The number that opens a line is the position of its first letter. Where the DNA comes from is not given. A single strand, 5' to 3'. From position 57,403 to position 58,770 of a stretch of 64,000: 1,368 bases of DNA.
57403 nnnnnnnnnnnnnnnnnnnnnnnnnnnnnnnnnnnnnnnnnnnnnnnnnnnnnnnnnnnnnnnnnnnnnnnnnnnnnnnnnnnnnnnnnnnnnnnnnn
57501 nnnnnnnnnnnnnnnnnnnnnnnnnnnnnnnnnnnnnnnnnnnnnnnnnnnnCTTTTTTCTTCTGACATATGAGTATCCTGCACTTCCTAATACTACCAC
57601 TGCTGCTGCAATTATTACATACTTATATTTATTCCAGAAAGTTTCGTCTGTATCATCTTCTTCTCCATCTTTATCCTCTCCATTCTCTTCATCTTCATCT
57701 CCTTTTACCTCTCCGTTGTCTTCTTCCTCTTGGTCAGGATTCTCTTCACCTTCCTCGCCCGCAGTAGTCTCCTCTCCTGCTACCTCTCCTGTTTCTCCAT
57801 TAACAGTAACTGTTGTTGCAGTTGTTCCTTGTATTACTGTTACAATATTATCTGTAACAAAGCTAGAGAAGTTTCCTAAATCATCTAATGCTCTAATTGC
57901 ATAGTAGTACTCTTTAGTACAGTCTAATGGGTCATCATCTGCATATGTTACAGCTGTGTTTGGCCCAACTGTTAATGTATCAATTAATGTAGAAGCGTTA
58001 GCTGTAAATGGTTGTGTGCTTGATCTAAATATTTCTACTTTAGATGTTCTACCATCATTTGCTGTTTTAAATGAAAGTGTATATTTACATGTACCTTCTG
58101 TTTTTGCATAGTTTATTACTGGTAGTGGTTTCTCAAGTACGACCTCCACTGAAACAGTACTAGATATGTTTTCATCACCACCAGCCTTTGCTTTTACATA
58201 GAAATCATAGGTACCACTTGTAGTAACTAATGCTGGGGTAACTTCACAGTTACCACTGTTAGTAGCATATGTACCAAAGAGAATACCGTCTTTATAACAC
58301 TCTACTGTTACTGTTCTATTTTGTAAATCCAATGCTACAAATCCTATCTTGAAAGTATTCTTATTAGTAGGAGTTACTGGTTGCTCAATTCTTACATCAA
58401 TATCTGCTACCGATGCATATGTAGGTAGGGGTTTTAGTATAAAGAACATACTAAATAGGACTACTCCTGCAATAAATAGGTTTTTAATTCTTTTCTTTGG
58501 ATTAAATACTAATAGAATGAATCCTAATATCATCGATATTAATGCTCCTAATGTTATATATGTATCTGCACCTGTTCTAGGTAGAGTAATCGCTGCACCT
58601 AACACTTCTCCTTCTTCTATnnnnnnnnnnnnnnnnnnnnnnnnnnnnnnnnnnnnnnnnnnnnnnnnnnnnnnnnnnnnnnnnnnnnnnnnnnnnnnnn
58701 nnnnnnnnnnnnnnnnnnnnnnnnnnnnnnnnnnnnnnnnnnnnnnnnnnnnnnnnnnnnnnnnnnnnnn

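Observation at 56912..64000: Giant adhesin with an internal LPRTG sorting signal immediately followed by a signal-peptide-like segment, encoded next to a sortase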

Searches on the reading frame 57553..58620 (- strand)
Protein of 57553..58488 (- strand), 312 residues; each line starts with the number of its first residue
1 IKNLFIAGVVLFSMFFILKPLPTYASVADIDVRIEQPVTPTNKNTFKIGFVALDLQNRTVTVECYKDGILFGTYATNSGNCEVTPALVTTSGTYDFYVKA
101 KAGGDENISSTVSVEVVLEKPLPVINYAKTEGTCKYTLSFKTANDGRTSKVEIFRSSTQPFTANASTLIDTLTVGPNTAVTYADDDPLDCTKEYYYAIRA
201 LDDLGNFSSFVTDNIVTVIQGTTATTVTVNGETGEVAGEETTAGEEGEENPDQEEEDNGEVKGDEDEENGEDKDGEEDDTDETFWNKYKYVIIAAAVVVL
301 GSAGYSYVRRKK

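Call 11: search_protein_families(library=pfam, proteins=[window:57553-58488:-], max_evalue=0.01)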
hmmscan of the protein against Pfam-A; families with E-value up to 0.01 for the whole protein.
seq(312 aa): 0 families

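Call 12: search_protein_families(library=ncbifam, proteins=[window:57553-58488:-], max_evalue=0.01)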
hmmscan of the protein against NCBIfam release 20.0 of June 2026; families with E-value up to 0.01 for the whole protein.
seq(312 aa): 0 families

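Call 34: search_protein_representatives(alignment_id=A1)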
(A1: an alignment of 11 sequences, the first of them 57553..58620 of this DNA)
Query: 11 sequences, 646 profile positions. Proteins with E-value up to 0.001 (for the whole library): 1761; up to 1e-10: 1082; up to 1e-30: 736. The best 150 are listed.
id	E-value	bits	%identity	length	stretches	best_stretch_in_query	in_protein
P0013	5.6e-264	894.0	-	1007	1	8-645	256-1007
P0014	5.0e-257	871.0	-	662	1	4-645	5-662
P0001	3.4e-220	749.3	-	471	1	164-645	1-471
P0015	8.6e-215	731.5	-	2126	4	4-645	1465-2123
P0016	7.8e-213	725.0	-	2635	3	114-645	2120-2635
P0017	2.3e-211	720.1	-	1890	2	7-645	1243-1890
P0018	5.7e-209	712.2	-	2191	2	62-645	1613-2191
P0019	1.3e-201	688.0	-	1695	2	7-645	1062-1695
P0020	1.5e-188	644.8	-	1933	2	102-645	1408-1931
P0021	1.4e-187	641.5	-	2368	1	40-644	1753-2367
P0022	8.6e-187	639.0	-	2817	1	34-645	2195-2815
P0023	6.5e-186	636.1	-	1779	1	21-645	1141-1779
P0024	7.4e-182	622.7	-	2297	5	102-645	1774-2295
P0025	9.7e-180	615.7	-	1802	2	21-645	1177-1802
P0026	1.4e-179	615.2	-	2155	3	4-645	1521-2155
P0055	1.1e-124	433.7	-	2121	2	101-616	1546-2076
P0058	1.3e-123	430.2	-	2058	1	64-644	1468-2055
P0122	6.9e-109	381.6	-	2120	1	101-644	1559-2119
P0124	2.3e-108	379.8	-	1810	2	97-643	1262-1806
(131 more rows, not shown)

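Call 36: predict_structure(alignment_id=A1)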
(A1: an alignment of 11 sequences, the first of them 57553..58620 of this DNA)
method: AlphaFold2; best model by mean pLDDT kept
length: 356 residues; sequences in the alignment: 11
mean_pLDDT: 69.9   pTM: 0.43
mean pLDDT of the five models: 69.9, 66.1, 60.9, 60.8, 60.1
residues with pLDDT >= 90: 113; 70-90: 86; 50-70: 61; < 50: 96
segments of 3 or more residues with pLDDT < 50: 1-21, 62-70, 264-327
pLDDT, mean of each block of 10 residues (from residue 1): 34 40 62 64 59 63 44 83 84 91 93 94 92 90 93 93 87 90 93 95 87 95 94 89 91 78 44 33 29 30 31 28 41 68 70 58
secondary structure, 60 per line:
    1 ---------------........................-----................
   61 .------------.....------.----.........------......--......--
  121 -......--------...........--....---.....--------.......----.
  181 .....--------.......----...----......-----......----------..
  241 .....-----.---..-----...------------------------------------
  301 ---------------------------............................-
elements in order: H16-39 H45-61 E74-78 E90-98 E105-110 E113-118 E122-127 E136-146 E149-152 E156-160 E169-175 E180-185 E194-200 E205-207 E212-217 E223-228 E239-245 E262-264 H328-355

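Call 40: fold_search(model_id=the predicted structure, library=pdb)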
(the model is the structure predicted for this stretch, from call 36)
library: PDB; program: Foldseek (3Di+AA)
matches with E <= 10: 1990; with E <= 0.001: 125
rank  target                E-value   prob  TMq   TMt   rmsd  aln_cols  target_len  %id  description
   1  6wdp                  4.0e-07  1.00  0.18  0.28  13.4       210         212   13  Interleukin 12 receptor subunit beta-1 (released 2021-02-24)
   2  8v2c_B                8.1e-07  1.00  0.20  0.31  10.9       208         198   18  Cryo-EM structure of mouse type II OSM receptor complex: model for assembly core region (released 2024-11-20)
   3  7z0l_A                1.5e-06  1.00  0.22  0.26  10.0       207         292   19  IL-27 signalling complex (released 2022-07-27)
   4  4bq9_B                2.3e-06  1.00  0.22  0.39  11.5       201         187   16  Crystal structure of the FN5 and FN6 domains of NEO1, form 1 (released 2013-06-12)
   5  4i18_C                3.9e-06  1.00  0.23  0.36   9.2       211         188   18  Crystal structure of human prolactin receptor complexed with Fab fragment (released 2013-11-20)
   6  3d48_R                5.1e-06  1.00  0.26  0.38   8.1       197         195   17  Crystal structure of a prolactin receptor antagonist bound to the extracellular domain of the prolactin receptor (released 2008-06-03)
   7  9eza_D                6.0e-06  1.00  0.23  0.35  10.4       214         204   14  Interleukin-31 Receptor D1D2 in complex with Nemolizumab derived scFv (released 2025-07-16)
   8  9e7m_Ja               6.7e-06  1.00  0.23  0.12   9.1       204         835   16  In situ cryoEM structure of bacteriophage Ur-lambda tail tip complex (released 2025-11-05)
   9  9mfg_B                7.0e-06  1.00  0.24  0.27   8.8       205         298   11  Complex of IL23 receptor and VHH (released 2025-05-21)
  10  5myb_B                7.4e-06  1.00  0.22  0.39  11.8       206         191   12  Homodimerization of Tie2 Fibronectin-like domains 2 and 3 in space group P21 (released 2017-04-26)
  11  3pdd                  7.8e-06  1.00  0.24  0.41  11.2       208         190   19  Structures of Clostridium thermocellum CbhA fibronectin(III)-like modules (released 2011-11-23)
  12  2jll                  8.7e-06  1.00  0.29  0.27   6.5       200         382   12  Crystal structure of NCAM2 IgIV-FN3II (released 2009-11-17)
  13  8xci_Z                9.7e-06  1.00  0.21  0.19  14.1       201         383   18  Open state of central tail fiber of bacteriophage lambda upon binding to LamB (released 2024-05-01)
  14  8jmw_A                1.0e-05  1.00  0.29  0.22   8.5       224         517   13  Fibril form of serine peptidase Vpr (released 2023-12-06)
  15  5c14_A                1.0e-05  1.00  0.21  0.33  15.6       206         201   14  Crystal structure of PECAM-1 D1D2 domain (released 2016-01-06)
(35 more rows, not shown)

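Call 41: find_related_loci(query=A1, collection=genome_contigs, flank=5000)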
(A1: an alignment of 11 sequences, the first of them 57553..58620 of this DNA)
Query A1 (356 aa) in genome_contigs; peptide patterns used: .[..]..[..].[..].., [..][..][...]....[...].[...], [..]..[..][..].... (x = any residue, [..] = any of these).
389 stretches matched a pattern; 52 encode a relative of the query (tblastn E <= 1e-3); 52 distinct loci.
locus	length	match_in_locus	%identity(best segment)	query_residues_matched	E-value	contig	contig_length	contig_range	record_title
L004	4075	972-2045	81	1-356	0e+0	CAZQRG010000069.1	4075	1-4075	MAG TPA_asm: uncultured Candidatus Saccharibacteria bacterium isolate SRP192927_co1_760 genome assembly, contig: NODE_67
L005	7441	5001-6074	81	1-356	7e-179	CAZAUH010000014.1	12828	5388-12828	MAG TPA_asm: uncultured Candidatus Saccharibacteria bacterium isolate SRP192927_co7_229 genome assembly, contig: NODE_96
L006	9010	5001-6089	58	1-356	9e-122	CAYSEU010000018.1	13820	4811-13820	MAG TPA_asm: uncultured Candidatus Saccharibacteria bacterium isolate binchicken_co220_104 genome assembly, contig: NODE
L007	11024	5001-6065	57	1-356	5e-121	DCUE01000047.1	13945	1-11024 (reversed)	MAG TPA_asm: Candidatus Dojkabacteria bacterium UBA2222 UBA2222_contig_105749, whole genome shotgun sequence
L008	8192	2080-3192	55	1-356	3e-116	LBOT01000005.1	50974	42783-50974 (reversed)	MAG: candidate division WS6 bacterium GW2011_GWE2_33_157 UR32_C0005, whole genome shotgun sequence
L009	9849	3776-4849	50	1-352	2e-98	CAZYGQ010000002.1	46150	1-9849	MAG TPA_asm: uncultured Candidatus Saccharibacteria bacterium isolate binchicken_co39_443 genome assembly, contig: NODE_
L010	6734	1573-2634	51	1-356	8e-97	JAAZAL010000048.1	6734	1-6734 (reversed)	MAG: Candidatus Dojkabacteria bacterium isolate AS06rmzACSIP_421 380572_AS06, whole genome shotgun sequence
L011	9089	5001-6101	46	3-356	6e-92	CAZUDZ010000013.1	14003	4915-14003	MAG TPA_asm: uncultured Candidatus Saccharibacteria bacterium isolate binchicken_co39_491 genome assembly, contig: NODE_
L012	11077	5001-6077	47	4-356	1e-85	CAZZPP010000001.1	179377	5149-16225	MAG TPA_asm: uncultured Candidatus Saccharibacteria bacterium isolate binchicken_co22_222 genome assembly, contig: NODE_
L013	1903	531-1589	43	2-356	8e-81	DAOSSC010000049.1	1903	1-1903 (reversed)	MAG TPA_asm: Candidatus Dojkabacteria bacterium isolate AMR_MDS_2251 NODE_55723_length_1903_cov_2.357684, whole genome s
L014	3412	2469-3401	49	2-309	8e-76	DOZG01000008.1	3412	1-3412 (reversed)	MAG TPA_asm: Patescibacteria group bacterium isolate UBA9296 contig_51251, whole genome shotgun sequence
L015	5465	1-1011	44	25-356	3e-73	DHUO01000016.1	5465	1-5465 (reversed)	MAG TPA_asm: Candidatus Dojkabacteria bacterium UBA5232 UBA5232_contig_14115, whole genome shotgun sequence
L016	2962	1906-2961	48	2-343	1e-73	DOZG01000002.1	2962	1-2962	MAG TPA_asm: Patescibacteria group bacterium isolate UBA9296 contig_54631, whole genome shotgun sequence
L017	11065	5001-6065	45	4-352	8e-68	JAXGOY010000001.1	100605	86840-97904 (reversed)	MAG: Candidatus Dojkabacteria bacterium isolate AnMBR.bin290 bin290_1, whole genome shotgun sequence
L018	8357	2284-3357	47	4-356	4e-86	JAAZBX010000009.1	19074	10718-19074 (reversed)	MAG: Candidatus Dojkabacteria bacterium isolate AS06rmzACSIP_65 369951_AS06, whole genome shotgun sequence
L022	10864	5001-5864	39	46-303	2e-45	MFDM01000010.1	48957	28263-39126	MAG: Candidatus Daviesbacteria bacterium RIFCSPLOWO2_01_FULL_39_12 rifcsplowo2_01_scaffold_1833, whole genome shotgun se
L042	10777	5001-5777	36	3-257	1e-37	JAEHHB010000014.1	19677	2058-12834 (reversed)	Candidatus Shapirobacteria bacterium S2_F12 S2_F12__14, whole genome shotgun sequence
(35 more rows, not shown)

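Call 65: search_protein_families(library=ncbifam, proteins=[L005:6058-6717:+, L022:5007-5954:+, L022:5971-6567:+], max_evalue=0.01)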
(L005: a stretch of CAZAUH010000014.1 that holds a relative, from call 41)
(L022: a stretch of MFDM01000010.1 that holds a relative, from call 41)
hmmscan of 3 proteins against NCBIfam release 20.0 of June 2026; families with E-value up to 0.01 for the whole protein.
L005:6058-6717:+ (220 aa): 6 families
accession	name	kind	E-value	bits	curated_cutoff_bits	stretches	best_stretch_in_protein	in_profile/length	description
NF033745.1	class_C_sortase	subfamily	6.1e-20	71.9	160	1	82-217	96-220/220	class C sortase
TIGR01076.1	sortase_fam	subfamily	1e-16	61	39.35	1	108-217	22-127/136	sortase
NF058671.1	sortase_SrtD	exception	2.8e-15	56.5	140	1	17-212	2-182/187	class D sortase, LPxTATN-specific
NF033746.1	class_D_sortase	subfamily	5e-14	52.3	165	1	82-215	13-131/135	class D sortase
NF033747.1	class_E_sortase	subfamily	2.2e-12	47.3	160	1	15-215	3-203/211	class E sortase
TIGR03784.1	marine_sortase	equivalog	2.3e-08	33.9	158.25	1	107-206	72-161/174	class GN sortase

L022:5007-5954:+ (316 aa): 1 family
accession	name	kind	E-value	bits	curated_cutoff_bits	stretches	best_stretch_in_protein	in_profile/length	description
NF045522.1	MXAN_2561_fam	equivalog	5.4e-06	26.1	150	1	107-216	147-249/304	MXAN_2561 family MXYO-CTERM-anchored protein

L022:5971-6567:+ (199 aa): 6 families
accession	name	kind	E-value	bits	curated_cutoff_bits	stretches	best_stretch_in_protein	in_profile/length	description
NF033745.1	class_C_sortase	subfamily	5.1e-18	65.6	160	1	55-195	89-219/220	class C sortase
TIGR01076.1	sortase_fam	subfamily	3.7e-14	52.7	39.35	1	87-195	22-126/136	sortase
NF058671.1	sortase_SrtD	exception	1.9e-11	44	140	1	59-182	64-170/187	class D sortase, LPxTATN-specific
NF033746.1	class_D_sortase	subfamily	5.1e-11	42.5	165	1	61-182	13-116/135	class D sortase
NF033747.1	class_E_sortase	subfamily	2.6e-07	30.7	160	1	50-198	63-207/211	class E sortase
TIGR03784.1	marine_sortase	equivalog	7.9e-06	25.6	158.25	1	123-182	99-158/174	class GN sortase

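Call 66: search_protein_families(library=pfam, proteins=[L022:5007-5954:+], max_evalue=1)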
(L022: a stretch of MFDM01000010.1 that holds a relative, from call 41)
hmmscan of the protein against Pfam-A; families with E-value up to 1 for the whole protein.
L022:5007-5954:+ (316 aa): 1 family
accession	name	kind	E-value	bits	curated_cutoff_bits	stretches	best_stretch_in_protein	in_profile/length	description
PF17137.9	DUF5110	-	0.019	15.4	27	1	152-192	18-57/71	Domain of unknown function (DUF5110)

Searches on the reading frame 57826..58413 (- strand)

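Call 66: search_protein_families(library=pfam, proteins=[window:57826-58413:-], max_evalue=1)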
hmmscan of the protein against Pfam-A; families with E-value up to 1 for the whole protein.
seq(196 aa): 3 families
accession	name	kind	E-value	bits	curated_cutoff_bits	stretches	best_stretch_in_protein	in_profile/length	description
PF19077.6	Big_13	-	0.033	15.1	27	1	16-90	24-99/102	Bacterial Ig-like domain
PF25830.1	Ig_NFAM1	-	0.038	14.8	27.2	1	6-77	23-91/105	NFAM1 immunoglobin domain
PF24489.1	Ig_J_second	-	0.087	13.3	27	1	107-187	11-88/105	Tip attachment protein J second Ig-like domain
